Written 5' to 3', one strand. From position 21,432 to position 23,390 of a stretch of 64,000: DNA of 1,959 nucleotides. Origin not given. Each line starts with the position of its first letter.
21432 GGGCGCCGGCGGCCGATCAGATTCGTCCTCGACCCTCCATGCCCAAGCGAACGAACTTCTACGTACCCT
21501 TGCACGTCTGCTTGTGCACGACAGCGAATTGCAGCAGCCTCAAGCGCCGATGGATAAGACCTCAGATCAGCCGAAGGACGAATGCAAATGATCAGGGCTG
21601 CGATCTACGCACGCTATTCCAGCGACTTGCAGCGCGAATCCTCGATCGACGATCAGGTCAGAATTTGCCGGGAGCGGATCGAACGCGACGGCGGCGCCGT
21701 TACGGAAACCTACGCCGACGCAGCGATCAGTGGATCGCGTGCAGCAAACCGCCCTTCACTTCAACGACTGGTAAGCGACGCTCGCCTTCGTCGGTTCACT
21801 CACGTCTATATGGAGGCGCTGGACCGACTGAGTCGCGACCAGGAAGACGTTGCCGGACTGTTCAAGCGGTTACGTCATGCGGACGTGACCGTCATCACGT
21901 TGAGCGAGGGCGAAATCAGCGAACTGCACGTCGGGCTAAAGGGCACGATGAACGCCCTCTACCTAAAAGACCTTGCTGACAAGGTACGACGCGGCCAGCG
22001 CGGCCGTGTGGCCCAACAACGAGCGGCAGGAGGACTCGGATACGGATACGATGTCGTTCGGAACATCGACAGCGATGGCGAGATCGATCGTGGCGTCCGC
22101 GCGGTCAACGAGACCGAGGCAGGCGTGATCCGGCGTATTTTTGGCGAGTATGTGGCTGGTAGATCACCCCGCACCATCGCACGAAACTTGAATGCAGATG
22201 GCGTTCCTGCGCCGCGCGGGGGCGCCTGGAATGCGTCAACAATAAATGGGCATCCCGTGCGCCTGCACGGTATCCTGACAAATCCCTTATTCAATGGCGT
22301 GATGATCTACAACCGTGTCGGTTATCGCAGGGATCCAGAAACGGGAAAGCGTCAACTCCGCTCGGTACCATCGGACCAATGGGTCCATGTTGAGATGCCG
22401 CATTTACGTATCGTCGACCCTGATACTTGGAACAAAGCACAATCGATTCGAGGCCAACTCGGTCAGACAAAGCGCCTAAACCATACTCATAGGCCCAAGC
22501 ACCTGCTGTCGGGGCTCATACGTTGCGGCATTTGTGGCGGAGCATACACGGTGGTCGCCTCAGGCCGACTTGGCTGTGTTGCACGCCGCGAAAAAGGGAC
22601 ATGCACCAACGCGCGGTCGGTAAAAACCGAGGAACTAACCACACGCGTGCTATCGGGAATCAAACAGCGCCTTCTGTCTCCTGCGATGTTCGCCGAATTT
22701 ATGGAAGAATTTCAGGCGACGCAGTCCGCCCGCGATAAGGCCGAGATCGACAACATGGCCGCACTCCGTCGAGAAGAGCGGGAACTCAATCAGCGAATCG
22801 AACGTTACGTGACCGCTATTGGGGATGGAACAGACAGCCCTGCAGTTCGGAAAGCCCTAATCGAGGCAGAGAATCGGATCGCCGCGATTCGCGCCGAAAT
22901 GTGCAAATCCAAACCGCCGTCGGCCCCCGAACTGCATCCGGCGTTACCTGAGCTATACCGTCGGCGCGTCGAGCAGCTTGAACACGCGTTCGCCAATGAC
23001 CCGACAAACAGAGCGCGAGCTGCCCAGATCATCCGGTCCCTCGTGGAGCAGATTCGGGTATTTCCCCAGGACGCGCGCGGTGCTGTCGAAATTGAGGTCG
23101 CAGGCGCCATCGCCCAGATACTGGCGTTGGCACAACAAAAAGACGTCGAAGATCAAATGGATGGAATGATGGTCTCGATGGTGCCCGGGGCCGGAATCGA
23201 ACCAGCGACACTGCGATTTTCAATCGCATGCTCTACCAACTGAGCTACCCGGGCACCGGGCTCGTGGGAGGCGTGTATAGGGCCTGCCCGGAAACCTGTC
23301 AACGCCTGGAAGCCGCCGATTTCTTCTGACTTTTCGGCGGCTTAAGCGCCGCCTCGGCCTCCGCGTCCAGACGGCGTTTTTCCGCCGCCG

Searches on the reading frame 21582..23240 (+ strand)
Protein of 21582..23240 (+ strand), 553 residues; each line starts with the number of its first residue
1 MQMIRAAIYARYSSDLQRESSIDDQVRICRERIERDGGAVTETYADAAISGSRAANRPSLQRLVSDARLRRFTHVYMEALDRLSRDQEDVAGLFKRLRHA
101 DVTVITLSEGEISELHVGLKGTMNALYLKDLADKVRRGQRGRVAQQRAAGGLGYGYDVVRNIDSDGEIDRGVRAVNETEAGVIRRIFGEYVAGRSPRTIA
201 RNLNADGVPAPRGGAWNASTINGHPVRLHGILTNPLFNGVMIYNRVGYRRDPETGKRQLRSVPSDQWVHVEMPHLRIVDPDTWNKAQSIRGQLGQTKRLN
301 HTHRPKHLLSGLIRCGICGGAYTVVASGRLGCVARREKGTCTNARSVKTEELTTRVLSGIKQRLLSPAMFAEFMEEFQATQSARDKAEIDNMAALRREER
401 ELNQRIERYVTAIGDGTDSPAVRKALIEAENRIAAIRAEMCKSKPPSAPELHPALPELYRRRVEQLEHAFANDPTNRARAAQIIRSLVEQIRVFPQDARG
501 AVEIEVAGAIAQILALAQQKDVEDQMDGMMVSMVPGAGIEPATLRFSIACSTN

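Call 11: search_protein_families(library=pfam, proteins=[window:21582-23240:+], max_evalue=0.01)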
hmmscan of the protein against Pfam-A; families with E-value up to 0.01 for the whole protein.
window:21582-23240:+ (553 aa): 3 families
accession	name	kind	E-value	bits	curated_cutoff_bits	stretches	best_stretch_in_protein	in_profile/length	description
PF07508.19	Recombinase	-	4e-22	78.8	21.1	1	177-290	1-99/102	Recombinase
PF00239.26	Resolvase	-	3.1e-19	70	23.3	1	6-147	1-144/145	Resolvase, N terminal domain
PF13408.12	Zn_ribbon_recom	-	1.4e-09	38.6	25.3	1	308-360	1-57/58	Recombinase zinc beta ribbon domain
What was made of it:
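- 21582..23243 (+): Large serine recombinase, the integrase of the island. Its last ~65 nt overlap tRNA-Phe on the opposite strand. A 74-aa ORF (21367-21591) overlaps its start. Resolvase + Recombinase + Zn_ribbon_recom (call 11).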

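Call 68: list_cluster_members(proteins=[P0001, P0003, window:21582-23240:+, window:16266-17222:-])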
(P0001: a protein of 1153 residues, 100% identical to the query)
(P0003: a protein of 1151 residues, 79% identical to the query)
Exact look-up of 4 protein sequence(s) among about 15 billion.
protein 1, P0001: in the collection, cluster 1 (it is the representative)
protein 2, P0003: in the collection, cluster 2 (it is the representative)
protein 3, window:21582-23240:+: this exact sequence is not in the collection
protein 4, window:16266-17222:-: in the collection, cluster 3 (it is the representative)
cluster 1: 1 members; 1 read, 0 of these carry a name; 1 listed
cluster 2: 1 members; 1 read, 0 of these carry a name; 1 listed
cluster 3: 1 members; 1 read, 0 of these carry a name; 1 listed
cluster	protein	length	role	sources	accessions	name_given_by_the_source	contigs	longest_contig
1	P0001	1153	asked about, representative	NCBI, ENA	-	-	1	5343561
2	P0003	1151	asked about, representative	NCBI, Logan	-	-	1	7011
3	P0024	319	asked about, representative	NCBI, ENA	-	-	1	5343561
